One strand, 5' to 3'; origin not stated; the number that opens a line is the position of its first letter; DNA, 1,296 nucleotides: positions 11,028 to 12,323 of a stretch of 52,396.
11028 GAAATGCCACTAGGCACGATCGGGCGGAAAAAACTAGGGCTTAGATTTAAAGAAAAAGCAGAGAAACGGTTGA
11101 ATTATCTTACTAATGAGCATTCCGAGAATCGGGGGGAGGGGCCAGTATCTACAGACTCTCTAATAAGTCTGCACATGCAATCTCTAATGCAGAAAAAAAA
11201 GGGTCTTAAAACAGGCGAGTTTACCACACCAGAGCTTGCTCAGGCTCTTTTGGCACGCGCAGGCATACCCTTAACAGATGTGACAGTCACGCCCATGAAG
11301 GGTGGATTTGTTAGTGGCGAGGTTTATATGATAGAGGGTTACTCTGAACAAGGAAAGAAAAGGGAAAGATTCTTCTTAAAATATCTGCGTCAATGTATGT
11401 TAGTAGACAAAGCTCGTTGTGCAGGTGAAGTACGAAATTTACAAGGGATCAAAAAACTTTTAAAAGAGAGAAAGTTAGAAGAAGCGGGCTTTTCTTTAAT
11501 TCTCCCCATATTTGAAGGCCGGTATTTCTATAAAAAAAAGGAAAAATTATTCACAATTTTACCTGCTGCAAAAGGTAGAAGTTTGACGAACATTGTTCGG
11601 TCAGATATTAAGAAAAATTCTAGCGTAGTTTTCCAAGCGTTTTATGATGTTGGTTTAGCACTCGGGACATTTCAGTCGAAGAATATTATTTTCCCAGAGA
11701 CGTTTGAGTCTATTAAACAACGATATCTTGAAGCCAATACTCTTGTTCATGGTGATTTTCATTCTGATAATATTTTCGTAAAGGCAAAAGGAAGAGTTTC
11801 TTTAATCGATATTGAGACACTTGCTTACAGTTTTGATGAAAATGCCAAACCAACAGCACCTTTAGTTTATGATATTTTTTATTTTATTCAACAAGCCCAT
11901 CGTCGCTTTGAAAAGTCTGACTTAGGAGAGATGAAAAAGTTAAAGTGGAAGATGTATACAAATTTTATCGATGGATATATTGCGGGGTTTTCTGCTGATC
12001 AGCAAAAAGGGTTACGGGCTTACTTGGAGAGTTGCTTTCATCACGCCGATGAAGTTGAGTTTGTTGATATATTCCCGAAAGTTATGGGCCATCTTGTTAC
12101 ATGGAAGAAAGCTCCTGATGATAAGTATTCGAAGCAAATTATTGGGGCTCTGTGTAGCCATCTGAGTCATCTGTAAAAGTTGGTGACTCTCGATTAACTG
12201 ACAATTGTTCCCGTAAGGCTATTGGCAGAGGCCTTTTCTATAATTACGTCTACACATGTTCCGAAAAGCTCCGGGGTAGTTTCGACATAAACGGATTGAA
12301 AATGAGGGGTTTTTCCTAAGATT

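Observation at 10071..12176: Secreted two-module protein fused to a protein-kinase-like domain: candidate host-directed effector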

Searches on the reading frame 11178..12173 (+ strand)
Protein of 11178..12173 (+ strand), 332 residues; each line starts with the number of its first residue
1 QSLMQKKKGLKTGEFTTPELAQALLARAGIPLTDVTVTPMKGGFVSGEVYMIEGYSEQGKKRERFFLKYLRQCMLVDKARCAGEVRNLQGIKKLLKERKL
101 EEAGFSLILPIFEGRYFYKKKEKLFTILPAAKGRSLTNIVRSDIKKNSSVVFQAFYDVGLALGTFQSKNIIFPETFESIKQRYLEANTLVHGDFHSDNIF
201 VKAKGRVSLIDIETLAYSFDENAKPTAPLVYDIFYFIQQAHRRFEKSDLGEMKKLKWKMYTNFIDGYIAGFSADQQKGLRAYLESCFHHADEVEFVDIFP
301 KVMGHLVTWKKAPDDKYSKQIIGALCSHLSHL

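Call 21: predict_structure(protein=window:11178-12173:+)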
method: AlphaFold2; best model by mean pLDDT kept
length: 332 residues; sequences in the alignment: 1
mean_pLDDT: 41.6   pTM: 0.30
mean pLDDT of the five models: 41.6, 41.1, 41.1, 39.2, 36.7
residues with pLDDT >= 90: 0; 70-90: 0; 50-70: 89; < 50: 243
segments of 3 or more residues with pLDDT < 50: 1-92, 99-177, 186-198, 202-209, 212-214, 216-228, 239-247, 292-294, 316-321, 326-332
pLDDT, mean of each block of 10 residues (from residue 1): 32 37 42 39 28 38 42 39 40 49 29 25 22 24 28 36 27 42 49 44 46 46 44 51 43 55 57 62 60 50 55 50 44 32
secondary structure, 60 per line:
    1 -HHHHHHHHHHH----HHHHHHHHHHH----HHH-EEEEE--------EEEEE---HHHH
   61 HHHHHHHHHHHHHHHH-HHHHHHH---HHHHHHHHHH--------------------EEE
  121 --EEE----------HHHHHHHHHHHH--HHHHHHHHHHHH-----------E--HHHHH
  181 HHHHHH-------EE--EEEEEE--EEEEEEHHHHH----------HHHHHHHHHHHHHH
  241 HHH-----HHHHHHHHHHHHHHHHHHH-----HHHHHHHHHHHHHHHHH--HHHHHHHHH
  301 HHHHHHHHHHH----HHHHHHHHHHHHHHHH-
elements in order: H2-12 H17-27 E36-40 E49-53 H57-76 H78-84 H88-97 E118-120 E123-125 H136-147 H150-161 H176-186 E198-203 E206-211 H212-216 H227-243 H249-267 H273-289 H292-311 H316-331

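Call 40: search_protein_representatives(protein=window:11178-12173:+)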
Query: 332 residues. Proteins with E-value up to 0.001 (for the whole library): 88; up to 1e-10: 14; up to 1e-30: 11. The best 88 are listed.
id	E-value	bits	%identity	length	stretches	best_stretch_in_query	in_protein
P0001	7.3e-220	744.8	100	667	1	1-332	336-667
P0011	4.5e-113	393.9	60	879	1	9-330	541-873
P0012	7.6e-55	202.6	38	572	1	10-329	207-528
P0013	6.9e-54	199.5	39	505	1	11-329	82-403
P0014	1.2e-42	162.6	36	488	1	12-319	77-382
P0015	8.3e-41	156.5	35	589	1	7-300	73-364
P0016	2.4e-38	148.4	36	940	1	12-330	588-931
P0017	2.8e-37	144.9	34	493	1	10-300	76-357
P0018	6.7e-37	143.7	36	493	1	2-300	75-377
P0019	1.2e-35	139.6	33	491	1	25-300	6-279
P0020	3.0e-35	138.3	34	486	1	8-300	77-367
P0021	1.0e-29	120.1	37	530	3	149-311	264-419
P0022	4.4e-18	81.9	32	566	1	10-306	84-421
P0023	3.1e-14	69.2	36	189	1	185-311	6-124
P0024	1.9e-10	56.8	26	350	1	38-304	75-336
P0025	3.9e-10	55.7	33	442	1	109-288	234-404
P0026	1.2e-09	54.1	31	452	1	106-286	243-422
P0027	6.0e-09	51.8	28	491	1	36-273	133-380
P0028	6.6e-09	51.7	27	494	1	37-294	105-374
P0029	1.9e-08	50.2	31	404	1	67-267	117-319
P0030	2.8e-08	49.6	28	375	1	79-287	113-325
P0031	3.5e-08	49.3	27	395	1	10-287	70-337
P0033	4.8e-08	48.9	31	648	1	34-285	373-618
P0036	9.5e-08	47.9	28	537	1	38-275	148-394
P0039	2.1e-07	46.7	25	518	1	20-291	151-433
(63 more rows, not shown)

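Call 43: search_protein_families(library=pfam, proteins=[P0012, P0014, P0022, P0024, P0025, P0027, P0028, P0031, P0033, P0039], max_evalue=0.01)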
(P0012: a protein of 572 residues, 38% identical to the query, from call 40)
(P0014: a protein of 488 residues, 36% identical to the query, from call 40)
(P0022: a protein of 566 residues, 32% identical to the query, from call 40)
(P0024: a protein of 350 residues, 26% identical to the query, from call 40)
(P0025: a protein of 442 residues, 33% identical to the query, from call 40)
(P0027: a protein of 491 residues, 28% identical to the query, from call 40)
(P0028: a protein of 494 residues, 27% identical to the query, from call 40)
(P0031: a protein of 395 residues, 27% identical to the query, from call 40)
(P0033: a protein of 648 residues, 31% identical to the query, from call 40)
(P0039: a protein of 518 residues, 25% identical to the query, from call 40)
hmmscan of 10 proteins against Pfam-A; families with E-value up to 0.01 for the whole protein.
P0012 (572 aa): 1 family
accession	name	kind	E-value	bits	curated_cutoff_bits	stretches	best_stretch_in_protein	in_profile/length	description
PF01636.29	APH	-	0.00068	19.9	23.2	0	384-414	168-198/239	Phosphotransferase enzyme family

P0014 (488 aa): 1 family
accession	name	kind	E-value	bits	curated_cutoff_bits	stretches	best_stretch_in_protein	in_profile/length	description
PF01636.29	APH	-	0.0051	17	23.2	0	257-286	167-196/239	Phosphotransferase enzyme family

P0022 (566 aa): 1 family
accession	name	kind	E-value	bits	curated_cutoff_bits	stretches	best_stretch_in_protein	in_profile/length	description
PF18270.6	Evf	-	0.004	17.2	25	1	373-466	37-125/235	Virulence factor Evf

P0024 (350 aa): 0 families

P0025 (442 aa): 3 families
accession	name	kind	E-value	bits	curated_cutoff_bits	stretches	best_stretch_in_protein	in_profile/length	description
PF01636.29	APH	-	0.00013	22.3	23.2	1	301-331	167-197/239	Phosphotransferase enzyme family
PF03881.20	Fructosamin_kin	-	0.003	17.3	22.4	0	279-327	165-212/288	Fructosamine kinase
PF00069.31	Pkinase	-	0.0072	16.2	31.7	0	243-327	67-141/263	Protein kinase domain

P0027 (491 aa): 1 family
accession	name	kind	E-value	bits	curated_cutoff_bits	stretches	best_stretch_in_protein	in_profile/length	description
PF01636.29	APH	-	0.0087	16.3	23.2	0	299-322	168-193/239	Phosphotransferase enzyme family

P0028 (494 aa): 1 family
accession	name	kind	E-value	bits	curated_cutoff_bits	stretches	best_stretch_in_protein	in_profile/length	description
PF01636.29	APH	-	0.00014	22.1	23.2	0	267-294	165-193/239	Phosphotransferase enzyme family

P0031 (395 aa): 2 families
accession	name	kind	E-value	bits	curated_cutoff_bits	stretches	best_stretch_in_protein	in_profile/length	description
PF02958.26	EcKL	-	0.00011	22.1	22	1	188-311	170-286/294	Ecdysteroid kinase-like family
PF01636.29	APH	-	0.0044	17.2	23.2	1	236-254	168-185/239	Phosphotransferase enzyme family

P0033 (648 aa): 1 family
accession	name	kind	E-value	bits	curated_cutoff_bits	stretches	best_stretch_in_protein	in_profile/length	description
PF19974.5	TCAD9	-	7.1e-05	22.6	40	1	475-552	256-327/429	Ternary complex associated domain 9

P0039 (518 aa): 1 family
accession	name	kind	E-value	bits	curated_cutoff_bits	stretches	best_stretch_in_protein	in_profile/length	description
PF01636.29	APH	-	0.00033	20.9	23.2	1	333-357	167-193/239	Phosphotransferase enzyme family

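Call 47: search_solved_structures(query=A3, max_evalue=1, show_alignments=3)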
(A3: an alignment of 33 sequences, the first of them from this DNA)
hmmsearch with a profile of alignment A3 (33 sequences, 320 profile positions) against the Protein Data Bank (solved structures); distinct sequences matched with E-value up to 1: 26.
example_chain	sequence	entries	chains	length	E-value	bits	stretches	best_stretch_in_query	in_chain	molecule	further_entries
3r1n_A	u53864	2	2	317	0.012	18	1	90-183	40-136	MAP kinase-activated protein kinase 3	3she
3fhr_A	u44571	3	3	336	0.013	17.9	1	90-183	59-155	MAP kinase-activated protein kinase 3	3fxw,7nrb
6iy9_A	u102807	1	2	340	0.014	17.8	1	195-215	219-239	Hygromycin-B 7''-O-kinase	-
2olc_A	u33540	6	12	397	0.023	17.1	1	184-296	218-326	Methylthioribose kinase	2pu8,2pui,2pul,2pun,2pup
3i0o_A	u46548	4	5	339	0.029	16.7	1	156-219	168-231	Spectinomycin phosphotransferase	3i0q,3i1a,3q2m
9axh_C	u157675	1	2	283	0.031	16.6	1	133-210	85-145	Kinase suppressor of Ras 1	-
6d3k_B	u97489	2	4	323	0.046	16.1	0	36-97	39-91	Interferon-induced, double-stranded RNA-activated protein kinase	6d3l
7juw_B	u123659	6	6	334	0.049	16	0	133-210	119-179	Kinase suppressor of Ras 1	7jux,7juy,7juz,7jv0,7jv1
9ugq_A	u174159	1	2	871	0.094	15.1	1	195-221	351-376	SalKC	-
8w7l_A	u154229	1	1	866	0.13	14.6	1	193-221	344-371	Protein kinase domain-containing protein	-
8w7a_A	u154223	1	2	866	0.13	14.6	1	193-221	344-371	Protein kinase domain-containing protein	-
8w7j_A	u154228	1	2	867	0.13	14.6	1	193-221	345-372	Protein kinase domain-containing protein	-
8w7l_B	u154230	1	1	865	0.13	14.6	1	193-221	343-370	Protein kinase domain-containing protein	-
8wgo_A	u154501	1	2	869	0.13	14.6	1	193-221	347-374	Protein kinase domain-containing protein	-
4a4x_A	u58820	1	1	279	0.19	14.1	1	125-219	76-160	SERINE/THREONINE-PROTEIN KINASE NEK2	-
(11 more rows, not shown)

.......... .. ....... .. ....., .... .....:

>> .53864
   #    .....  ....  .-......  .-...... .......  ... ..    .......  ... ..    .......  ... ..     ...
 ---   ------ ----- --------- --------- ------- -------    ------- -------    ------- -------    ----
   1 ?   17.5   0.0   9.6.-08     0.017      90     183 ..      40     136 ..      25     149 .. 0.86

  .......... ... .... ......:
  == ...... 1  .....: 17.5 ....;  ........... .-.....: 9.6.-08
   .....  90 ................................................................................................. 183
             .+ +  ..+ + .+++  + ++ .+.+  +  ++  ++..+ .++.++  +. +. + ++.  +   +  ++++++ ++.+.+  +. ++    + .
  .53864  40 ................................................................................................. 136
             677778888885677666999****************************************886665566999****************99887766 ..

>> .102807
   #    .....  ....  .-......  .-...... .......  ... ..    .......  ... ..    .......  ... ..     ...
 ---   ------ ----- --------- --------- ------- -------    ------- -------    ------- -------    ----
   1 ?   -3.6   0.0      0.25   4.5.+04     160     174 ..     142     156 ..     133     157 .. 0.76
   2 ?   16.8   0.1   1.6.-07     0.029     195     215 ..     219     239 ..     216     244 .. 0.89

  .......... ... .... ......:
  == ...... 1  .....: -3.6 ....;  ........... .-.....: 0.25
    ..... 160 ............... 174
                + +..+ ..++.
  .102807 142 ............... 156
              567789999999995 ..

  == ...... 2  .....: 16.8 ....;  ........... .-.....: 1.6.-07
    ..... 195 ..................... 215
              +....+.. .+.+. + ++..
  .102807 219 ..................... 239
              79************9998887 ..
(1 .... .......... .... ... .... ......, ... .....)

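Call 49: find_homologous_proteins(query=A3, max_evalue=0.00001)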
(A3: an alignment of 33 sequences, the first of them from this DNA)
Query A3 (33 sequences) (332 aa, profile of the alignment): 19 proteins with E <= 0.00001 among 8000 candidates.
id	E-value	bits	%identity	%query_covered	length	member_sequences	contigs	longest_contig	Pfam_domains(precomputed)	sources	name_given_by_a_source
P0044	5.2e-78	281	27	67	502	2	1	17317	-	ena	-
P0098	2.3e-76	275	27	61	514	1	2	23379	-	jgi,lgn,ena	-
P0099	6.2e-74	267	23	67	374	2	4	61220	-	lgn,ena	-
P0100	6.1e-72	261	26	68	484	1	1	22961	-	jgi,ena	jgi:hypothetical protein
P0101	2.8e-71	258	28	53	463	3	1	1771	-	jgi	jgi:hypothetical protein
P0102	5.1e-71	258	23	75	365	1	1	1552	-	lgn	-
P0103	4.0e-70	255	28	58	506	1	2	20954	-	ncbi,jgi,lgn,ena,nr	ncbi:MAG TPA: hypothetical protein VJJ26_01675 [Candidatus Babeliales bacterium]|nr:hypothetical pro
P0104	1.2e-68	250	24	66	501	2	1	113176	-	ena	-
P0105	2.4e-68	249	30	61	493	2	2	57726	-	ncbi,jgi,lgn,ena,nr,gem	ncbi:MAG TPA: hypothetical protein VKU36_00835 [Candidatus Babeliales bacterium]|nr:hypothetical pro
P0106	3.3e-68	248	29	61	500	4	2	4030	-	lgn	-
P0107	5.1e-67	244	25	59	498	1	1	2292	-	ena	-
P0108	1.4e-66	243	25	68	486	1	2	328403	-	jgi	jgi:hypothetical protein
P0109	3.5e-65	238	25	61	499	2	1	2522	-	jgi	jgi:hypothetical protein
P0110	2.6e-60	222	27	35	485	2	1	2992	-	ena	-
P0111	9.5e-59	217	24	59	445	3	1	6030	-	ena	-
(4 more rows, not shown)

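Call 50: list_cluster_members(proteins=[P0011, P0012, P0013, P0014, P0015, P0016, P0017, P0018, P0020, P0022])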
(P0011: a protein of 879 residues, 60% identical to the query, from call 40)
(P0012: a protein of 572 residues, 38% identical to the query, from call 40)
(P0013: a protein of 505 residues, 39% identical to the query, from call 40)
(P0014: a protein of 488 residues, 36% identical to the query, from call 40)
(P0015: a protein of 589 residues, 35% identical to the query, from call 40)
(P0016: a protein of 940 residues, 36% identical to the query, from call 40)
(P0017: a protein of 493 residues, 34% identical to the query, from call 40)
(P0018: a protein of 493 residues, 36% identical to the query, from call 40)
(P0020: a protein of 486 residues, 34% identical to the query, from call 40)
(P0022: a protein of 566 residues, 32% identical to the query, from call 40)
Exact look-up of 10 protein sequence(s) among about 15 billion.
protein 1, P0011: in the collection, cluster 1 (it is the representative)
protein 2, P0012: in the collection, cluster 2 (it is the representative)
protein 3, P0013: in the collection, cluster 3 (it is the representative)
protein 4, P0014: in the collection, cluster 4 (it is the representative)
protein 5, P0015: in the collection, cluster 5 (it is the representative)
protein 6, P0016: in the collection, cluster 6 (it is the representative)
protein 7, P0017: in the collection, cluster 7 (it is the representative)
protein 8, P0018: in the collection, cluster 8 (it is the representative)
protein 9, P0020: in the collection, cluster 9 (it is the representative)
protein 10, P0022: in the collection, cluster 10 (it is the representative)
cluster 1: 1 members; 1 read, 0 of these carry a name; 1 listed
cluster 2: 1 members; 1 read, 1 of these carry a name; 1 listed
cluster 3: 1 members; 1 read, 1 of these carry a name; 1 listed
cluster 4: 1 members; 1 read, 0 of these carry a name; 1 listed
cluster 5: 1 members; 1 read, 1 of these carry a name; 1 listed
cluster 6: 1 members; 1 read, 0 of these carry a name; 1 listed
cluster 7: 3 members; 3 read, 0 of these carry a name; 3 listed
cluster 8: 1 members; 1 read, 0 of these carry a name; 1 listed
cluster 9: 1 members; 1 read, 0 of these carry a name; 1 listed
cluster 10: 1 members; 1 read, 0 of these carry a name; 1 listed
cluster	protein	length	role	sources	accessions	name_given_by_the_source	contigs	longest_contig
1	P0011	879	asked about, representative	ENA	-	-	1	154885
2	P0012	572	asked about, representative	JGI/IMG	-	hypothetical protein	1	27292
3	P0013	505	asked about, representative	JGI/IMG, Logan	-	hypothetical protein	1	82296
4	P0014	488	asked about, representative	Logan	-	-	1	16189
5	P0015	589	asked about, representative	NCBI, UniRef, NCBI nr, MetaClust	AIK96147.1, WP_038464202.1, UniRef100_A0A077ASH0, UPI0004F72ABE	hypothetical protein [Candidatus Odyssella acanthamoebae] | Uncharacterized protein n=1 Tax=Candidatus Odyssella acanthamoebae TaxID=91604 ... | hypothetical protein [Candidatus Paracaedibacter acanthamoebae]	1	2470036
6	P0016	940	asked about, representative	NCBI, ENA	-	-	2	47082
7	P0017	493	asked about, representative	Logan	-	-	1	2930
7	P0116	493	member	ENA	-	-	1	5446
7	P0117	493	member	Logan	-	-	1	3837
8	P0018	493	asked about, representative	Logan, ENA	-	-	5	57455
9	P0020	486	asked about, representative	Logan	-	-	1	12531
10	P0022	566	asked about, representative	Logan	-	-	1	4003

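Call 51: find_encoding_contigs(protein=P0011, flank=8000, max_places=2)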
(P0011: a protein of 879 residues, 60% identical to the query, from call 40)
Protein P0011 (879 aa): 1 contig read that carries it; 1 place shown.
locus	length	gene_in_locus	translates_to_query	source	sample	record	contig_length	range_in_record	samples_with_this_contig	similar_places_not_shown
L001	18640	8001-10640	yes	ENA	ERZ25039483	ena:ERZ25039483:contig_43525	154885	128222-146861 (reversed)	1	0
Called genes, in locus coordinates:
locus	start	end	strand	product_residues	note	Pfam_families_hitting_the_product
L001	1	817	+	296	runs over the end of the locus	PF03668:RapZ-like_N, PF22740:PapZ_C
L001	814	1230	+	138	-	PF03610:EIIA-man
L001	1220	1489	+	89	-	PF00381:PTS-HPr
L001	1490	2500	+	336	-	PF06089:Asparaginase_II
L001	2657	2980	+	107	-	PF01547:SBP_bac_1 (weak)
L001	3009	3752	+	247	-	PF01547:SBP_bac_1 (faint), PF13343:SBP_bac_6, PF13416:SBP_bac_8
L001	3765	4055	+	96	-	PF00005:ABC_tran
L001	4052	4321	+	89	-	PF00005:ABC_tran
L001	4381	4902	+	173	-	PF08402:TOBE_2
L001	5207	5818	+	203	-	PF00528:BPD_transp_1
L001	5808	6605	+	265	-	PF00528:BPD_transp_1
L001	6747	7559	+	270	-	-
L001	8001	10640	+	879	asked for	-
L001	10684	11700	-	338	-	PF09898:DUF2125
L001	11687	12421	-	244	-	PF01553:Acyltransferase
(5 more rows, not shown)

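Call 54: predict_structure(alignment_id=A3)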
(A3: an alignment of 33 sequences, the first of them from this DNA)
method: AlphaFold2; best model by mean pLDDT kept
length: 332 residues; sequences in the alignment: 33
mean_pLDDT: 93.2   pTM: 0.91
mean pLDDT of the five models: 93.2, 91.5, 91.3, 90.8, 90.6
residues with pLDDT >= 90: 274; 70-90: 49; 50-70: 9; < 50: 0
segments of 3 or more residues with pLDDT < 50: none
pLDDT, mean of each block of 10 residues (from residue 1): 68 91 94 95 87 90 96 87 95 97 97 93 95 97 98 98 98 94 95 97 95 95 95 96 96 98 99 96 96 81 75 94 98 94
secondary structure, 60 per line:
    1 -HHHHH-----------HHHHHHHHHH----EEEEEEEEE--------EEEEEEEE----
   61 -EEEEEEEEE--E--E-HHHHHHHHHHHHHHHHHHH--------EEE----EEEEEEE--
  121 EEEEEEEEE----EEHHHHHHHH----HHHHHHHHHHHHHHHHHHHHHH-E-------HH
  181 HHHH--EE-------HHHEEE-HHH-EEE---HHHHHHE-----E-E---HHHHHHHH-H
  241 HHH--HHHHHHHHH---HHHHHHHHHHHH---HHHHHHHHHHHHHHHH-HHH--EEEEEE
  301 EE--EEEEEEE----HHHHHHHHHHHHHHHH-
elements in order: H2-6 H18-27 E32-40 E49-56 E62-70 H78-96 E105-107 E112-118 E121-129 H136-143 H148-169 H179-184 E199-201 E207-209 H213-218 H231-238 H240-243 H246-254 H258-269 H273-288 E295-302 E305-311 H316-331
